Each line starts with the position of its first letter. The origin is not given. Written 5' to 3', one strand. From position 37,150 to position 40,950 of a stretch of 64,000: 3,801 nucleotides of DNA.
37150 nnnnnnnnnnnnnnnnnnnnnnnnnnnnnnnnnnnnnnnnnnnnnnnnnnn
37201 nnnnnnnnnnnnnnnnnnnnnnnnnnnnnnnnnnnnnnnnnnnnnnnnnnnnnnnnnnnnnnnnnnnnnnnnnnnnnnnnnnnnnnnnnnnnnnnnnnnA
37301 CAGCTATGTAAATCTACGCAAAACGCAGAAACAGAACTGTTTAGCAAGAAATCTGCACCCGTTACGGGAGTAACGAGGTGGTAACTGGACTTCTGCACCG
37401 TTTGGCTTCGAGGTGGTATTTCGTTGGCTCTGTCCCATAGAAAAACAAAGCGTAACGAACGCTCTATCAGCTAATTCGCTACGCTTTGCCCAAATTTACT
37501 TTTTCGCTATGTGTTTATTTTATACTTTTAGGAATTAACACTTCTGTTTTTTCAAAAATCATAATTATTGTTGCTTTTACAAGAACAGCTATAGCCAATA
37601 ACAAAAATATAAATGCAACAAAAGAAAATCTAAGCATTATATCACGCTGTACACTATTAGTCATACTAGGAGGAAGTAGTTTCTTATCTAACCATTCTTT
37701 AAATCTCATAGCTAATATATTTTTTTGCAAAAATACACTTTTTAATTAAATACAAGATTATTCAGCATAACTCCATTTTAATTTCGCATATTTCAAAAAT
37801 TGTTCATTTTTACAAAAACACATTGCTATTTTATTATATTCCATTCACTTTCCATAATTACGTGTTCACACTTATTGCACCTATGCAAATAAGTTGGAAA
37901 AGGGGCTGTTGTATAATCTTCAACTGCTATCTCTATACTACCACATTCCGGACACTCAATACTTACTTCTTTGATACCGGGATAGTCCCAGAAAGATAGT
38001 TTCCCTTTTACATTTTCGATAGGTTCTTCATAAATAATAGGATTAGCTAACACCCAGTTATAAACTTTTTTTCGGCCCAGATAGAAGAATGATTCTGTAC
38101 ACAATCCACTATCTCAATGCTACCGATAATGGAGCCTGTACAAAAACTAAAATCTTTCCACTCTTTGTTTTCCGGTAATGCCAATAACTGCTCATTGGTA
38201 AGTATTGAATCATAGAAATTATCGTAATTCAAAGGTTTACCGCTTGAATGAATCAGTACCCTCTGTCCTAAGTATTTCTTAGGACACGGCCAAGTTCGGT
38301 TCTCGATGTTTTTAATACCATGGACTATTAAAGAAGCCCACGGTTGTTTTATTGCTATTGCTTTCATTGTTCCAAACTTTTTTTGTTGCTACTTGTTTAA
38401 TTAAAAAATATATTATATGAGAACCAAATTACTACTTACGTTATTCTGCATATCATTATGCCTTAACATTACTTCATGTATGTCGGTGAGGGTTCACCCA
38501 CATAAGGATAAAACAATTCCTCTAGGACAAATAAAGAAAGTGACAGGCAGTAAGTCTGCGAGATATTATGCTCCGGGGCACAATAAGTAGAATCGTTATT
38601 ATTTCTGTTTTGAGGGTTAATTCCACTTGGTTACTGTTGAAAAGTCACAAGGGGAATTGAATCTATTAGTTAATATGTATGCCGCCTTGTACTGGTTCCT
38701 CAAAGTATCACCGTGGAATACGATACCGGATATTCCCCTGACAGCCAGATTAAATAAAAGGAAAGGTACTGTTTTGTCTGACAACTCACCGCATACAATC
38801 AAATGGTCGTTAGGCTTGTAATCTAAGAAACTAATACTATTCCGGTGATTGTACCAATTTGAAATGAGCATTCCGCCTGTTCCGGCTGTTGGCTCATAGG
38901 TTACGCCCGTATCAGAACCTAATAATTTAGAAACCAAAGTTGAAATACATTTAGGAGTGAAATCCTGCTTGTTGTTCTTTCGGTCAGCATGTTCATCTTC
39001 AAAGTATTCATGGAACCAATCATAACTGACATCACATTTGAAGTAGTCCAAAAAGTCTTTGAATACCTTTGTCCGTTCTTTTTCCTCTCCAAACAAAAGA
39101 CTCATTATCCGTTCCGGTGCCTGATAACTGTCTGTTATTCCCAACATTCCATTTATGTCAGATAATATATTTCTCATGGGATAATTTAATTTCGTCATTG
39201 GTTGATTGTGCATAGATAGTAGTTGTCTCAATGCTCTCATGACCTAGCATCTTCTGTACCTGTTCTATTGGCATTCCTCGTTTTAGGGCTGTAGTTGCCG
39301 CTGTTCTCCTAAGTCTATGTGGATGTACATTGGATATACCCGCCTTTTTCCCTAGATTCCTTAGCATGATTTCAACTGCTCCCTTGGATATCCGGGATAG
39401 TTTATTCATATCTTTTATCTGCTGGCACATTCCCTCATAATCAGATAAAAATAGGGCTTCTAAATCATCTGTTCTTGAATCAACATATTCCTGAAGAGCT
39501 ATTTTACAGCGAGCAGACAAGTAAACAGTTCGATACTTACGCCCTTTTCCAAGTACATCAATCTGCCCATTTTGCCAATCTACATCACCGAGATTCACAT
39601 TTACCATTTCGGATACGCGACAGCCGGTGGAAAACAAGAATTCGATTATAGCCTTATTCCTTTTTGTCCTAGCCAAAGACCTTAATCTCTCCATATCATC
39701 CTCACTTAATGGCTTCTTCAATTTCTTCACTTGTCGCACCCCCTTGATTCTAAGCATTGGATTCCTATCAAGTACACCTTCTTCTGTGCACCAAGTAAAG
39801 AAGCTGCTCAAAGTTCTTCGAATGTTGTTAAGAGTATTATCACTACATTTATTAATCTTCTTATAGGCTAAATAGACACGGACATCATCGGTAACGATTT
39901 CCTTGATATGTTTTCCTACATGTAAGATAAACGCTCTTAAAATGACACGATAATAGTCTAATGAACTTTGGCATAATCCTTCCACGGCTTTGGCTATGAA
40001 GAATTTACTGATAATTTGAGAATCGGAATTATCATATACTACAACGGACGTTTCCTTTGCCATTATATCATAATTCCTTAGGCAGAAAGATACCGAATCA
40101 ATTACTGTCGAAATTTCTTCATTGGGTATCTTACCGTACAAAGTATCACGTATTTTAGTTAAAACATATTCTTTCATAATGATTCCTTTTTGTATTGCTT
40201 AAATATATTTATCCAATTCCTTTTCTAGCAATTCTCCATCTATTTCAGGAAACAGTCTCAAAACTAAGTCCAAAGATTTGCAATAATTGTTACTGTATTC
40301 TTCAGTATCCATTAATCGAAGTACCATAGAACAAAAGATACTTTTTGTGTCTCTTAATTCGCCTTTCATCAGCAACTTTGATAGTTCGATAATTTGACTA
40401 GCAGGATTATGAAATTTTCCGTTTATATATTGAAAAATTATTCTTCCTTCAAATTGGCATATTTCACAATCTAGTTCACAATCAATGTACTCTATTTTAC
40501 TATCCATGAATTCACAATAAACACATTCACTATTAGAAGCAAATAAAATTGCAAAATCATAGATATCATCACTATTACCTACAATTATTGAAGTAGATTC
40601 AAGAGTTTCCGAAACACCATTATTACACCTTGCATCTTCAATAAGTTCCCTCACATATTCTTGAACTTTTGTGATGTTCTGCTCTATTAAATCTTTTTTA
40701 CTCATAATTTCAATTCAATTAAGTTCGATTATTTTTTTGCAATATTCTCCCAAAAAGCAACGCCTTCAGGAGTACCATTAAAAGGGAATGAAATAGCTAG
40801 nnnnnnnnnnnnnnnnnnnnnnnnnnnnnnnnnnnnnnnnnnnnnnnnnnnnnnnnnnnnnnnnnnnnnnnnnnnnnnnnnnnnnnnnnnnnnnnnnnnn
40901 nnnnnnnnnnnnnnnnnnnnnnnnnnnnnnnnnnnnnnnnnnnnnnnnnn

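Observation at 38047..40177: ASCH protein, catalytically truncated HsdM-like methyltransferase fragment and a XerC/D-like recombinase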

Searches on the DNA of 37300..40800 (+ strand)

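Call 6: search_dna_similar(query=window:37300-40800:+, collection=phages, mode=near, max_rows=20)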
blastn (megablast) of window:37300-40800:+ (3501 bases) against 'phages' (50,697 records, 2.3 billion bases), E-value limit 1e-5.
No match.

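Call 77: search_dna_similar(query=L068:3962-5595:+, collection=phages, mode=distant, max_rows=15)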
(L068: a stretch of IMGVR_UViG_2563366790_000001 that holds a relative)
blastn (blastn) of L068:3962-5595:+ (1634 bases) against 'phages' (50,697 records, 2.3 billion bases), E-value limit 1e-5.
Records with a match: 59; places in all: 59; records where one place covers at least 80% of the query: 0.
Best place of each record, by identity: 80-90% 7; 60-80% 52.
By first word of the organism name: Streptococcus 27; Listeria 7; Leuconostoc 7; Enterococcus 5; Staphylococcus 5; Lactobacillus 4; Hydrogenophilus 1; Phage 1; Latilactobacillus 1; Bacillus 1.
By host as written in the record: Streptococcus thermophilus 11; Listeria monocytogenes 7; - 4; Streptococcus pyogenes MGAS315 4; Enterococcus faecalis 3; Streptococcus pyogenes ERR473551 2; Leuconostoc mesenteroides LN25 2; Leuconostoc mesenteroides subsp. mesenteroides D6a 2; and 20 more.
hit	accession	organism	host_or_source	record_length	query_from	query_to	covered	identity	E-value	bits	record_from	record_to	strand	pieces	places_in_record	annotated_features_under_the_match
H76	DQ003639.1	Listeria phage B025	Listeria monocytogenes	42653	40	1624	69%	65.3%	8e-30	207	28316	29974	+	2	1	gp43 | gp42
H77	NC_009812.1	Listeria phage B025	Listeria monocytogenes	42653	40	1624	69%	65.3%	8e-30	207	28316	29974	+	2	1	site-specific integrase | DNA methyltransferase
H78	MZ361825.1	Listeria phage vB_LmoS_P9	Listeria monocytogenes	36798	41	1624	61%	65.5%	3e-29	198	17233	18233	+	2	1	integrase | hypothetical protein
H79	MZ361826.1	Hydrogenophilus phage vB_LmoS_C996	Hydrogenophilus thermoluteolus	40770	41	1624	61%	65.5%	3e-29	198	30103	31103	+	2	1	integrase | hypothetical protein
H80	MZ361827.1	Phage vB_LmoS_P7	-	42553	41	1624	61%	65.5%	3e-29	198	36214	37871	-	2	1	site specific Integrase | DNA-methyl transferase | DNA replication protein O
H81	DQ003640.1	Listeria phage B054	Listeria monocytogenes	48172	729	1376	40%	64.5%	6e-19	103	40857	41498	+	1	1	gp64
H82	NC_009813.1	Listeria phage B054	Listeria monocytogenes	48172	729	1376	40%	64.5%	6e-19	103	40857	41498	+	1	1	site-specific integrase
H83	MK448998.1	Streptococcus phage Javan636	Streptococcus uberis S6261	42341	46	592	33%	65.5%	7e-18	99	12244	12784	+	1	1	hypothetical protein (x2)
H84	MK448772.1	Streptococcus phage Javan483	Streptococcus pyogenes GA03799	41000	46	590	33%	64.8%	3e-17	98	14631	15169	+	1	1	hypothetical protein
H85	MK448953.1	Streptococcus phage Javan474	Streptococcus pyogenes ERR448939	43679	46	590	33%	64.8%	3e-17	98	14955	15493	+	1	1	hypothetical protein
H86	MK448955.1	Streptococcus phage Javan478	Streptococcus pyogenes ERR473564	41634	46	590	33%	64.8%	3e-17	98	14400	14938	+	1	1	hypothetical protein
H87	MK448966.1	Streptococcus phage Javan508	Streptococcus pyogenes MGAS315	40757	46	590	33%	64.8%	3e-17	98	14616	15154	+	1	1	hypothetical protein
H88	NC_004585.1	Streptococcus phage 315.2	Streptococcus pyogenes MGAS315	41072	46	590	33%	64.8%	3e-17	98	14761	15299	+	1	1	hypothetical protein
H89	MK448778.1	Streptococcus phage Javan493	Streptococcus pyogenes Manfredo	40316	46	590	33%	64.7%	3e-16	93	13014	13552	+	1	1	hypothetical protein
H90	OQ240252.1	Latilactobacillus phage TMW 1.591 P1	Latilactobacillus curvatus TMW 1.591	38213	55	593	33%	64.1%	1e-9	72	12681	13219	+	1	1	DNA methyltransferase | hypothetical protein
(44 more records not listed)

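Call 78: get_annotated_region(hit=H77, flank=5000)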
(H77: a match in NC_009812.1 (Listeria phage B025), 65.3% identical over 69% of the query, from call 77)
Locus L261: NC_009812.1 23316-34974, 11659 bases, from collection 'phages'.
description: Listeria phage B025, complete genome.
organism: Listeria phage B025 (NCBI taxid 330396)
taxonomy: Viruses; Duplodnaviria; Heunggongvirae; Uroviricota; Caudoviricetes; Trabyvirinae; Jelitavirus; Jelitavirus B025
host: Listeria monocytogenes; source: -; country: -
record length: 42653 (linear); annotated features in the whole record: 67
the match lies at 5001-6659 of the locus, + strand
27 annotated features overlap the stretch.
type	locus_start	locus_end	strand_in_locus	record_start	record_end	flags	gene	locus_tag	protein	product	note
CDS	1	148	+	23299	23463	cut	-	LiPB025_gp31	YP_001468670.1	gp31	-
CDS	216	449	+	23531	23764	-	-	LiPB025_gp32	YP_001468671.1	gp32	-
CDS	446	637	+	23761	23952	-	-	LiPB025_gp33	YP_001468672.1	gp33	-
misc_feature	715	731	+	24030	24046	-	-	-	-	-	attP site; attachment site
CDS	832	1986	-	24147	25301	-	int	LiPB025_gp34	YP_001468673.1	integrase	-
CDS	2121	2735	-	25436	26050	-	-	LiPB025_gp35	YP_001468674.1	gp35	-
CDS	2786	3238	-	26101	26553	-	-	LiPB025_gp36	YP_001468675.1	metallo-protease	-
CDS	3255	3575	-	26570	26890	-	-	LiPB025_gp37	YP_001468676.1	transcriptional regulator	putative repressor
CDS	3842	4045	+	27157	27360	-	-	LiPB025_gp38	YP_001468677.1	transcriptional repressor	-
CDS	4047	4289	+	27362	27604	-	-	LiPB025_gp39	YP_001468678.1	gp39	-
CDS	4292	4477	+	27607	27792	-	-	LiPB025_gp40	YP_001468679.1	gp40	-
CDS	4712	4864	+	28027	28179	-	-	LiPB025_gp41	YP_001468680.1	gp41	-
CDS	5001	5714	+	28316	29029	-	-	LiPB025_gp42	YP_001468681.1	DNA methyltransferase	-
CDS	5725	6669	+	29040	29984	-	-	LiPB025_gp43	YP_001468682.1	site-specific integrase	-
CDS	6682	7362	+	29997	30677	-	-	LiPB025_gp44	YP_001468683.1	transcriptional regulator, D5-like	-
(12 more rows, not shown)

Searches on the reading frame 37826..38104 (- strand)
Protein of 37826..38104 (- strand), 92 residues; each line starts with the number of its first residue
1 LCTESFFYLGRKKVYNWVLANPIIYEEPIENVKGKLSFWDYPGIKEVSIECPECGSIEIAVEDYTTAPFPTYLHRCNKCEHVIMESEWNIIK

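Call 3: search_protein_families(library=pfam, proteins=[window:37826-38104:-], max_evalue=0.1)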
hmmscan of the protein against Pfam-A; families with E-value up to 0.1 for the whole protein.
window:37826-38104:- (92 aa): 12 families
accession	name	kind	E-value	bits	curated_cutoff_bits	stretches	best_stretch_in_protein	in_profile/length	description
PF23451.1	Zn_ribbon_PaaD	-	0.00021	21.3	27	1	46-80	12-46/53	PaaD zinc beta ribbon domain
PF08271.17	Zn_Ribbon_TF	-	0.0016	18.4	29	1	50-85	2-31/43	TFIIB zinc-binding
PF13248.11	Zn_ribbon_3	-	0.0026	17.6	27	0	49-57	3-11/26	zinc-ribbon domain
PF20120.5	DUF6510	-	0.0028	18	26.4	1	48-85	26-63/86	Family of unknown function (DUF6510)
PF09723.15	Zn_ribbon_8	-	0.003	18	34.4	0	70-82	2-14/41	Zinc ribbon domain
PF24292.1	DUF7479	-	0.005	17.4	27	0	63-87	20-44/60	Domain of unknown function (DUF7479)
PF07754.17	HVO_2753_ZBP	-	0.017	15.4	33.2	0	43-59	11-27/46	Small zinc finger protein HVO_2753-like, Zn-binding pocket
PF06573.16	Churchill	-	0.018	15.7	25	1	70-89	56-75/112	Churchill protein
PF12760.12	Zn_ribbon_IS1595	-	0.021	15.2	25.4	1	49-81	19-45/46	Transposase zinc-ribbon domain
PF18551.6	TackOD1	-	0.078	13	32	0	48-87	124-161/188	Thaumarchaeal output domain 1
PF13717.11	Zn_ribbon_4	-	0.08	13.3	30.3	0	75-83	27-35/36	zinc-ribbon domain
PF01096.23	Zn_ribbon_TFIIS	-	0.097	12.9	21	0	49-59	1-11/39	Transcription factor S-II (TFIIS)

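Call 4: search_protein_families(library=phrogs, proteins=[window:37826-38104:-], max_evalue=0.01)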
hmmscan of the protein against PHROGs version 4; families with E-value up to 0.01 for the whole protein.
window:37826-38104:- (92 aa): 2 families
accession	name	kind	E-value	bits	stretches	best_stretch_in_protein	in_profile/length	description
phrog_3193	-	unknown function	2.7e-07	31.4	1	13-50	179-215/269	-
phrog_5602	-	unknown function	0.0022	18.6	1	40-89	10-58/60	-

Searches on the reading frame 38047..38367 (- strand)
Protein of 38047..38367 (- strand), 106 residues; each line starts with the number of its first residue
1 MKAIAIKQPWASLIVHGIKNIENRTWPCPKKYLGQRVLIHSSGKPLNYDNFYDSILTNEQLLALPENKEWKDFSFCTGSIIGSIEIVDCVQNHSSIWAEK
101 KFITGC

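Call 3: search_protein_families(library=pfam, proteins=[window:38047-38367:-], max_evalue=0.1)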
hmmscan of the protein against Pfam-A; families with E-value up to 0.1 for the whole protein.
window:38047-38367:- (106 aa): 2 families
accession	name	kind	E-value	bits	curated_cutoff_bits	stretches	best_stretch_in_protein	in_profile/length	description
PF04266.20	ASCH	-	1.4e-06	29.4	21.2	1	5-90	2-54/103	ASCH domain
PF09853.14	DUF2080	-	0.072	13.3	21.5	0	28-39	33-44/50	Putative transposon-encoded protein (DUF2080)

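Call 4: search_protein_families(library=phrogs, proteins=[window:38047-38367:-], max_evalue=0.01)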
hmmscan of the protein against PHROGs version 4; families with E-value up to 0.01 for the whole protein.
window:38047-38367:- (106 aa): 2 families
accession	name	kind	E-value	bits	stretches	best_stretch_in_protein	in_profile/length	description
phrog_3193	-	unknown function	6.8e-31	108.7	1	1-101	85-180/269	-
phrog_3136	-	unknown function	0.0073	17.3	1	4-98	7-69/134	-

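Call 18: search_protein_families(library=padloc, proteins=[window:38047-38367:-], max_evalue=0.01)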
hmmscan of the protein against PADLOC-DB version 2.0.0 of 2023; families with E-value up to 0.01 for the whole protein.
window:38047-38367:- (106 aa): 0 families

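Call 19: search_protein_families(library=ncbifam, proteins=[window:38047-38367:-], max_evalue=0.01)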
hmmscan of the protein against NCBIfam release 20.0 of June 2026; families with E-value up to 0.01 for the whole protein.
window:38047-38367:- (106 aa): 0 families
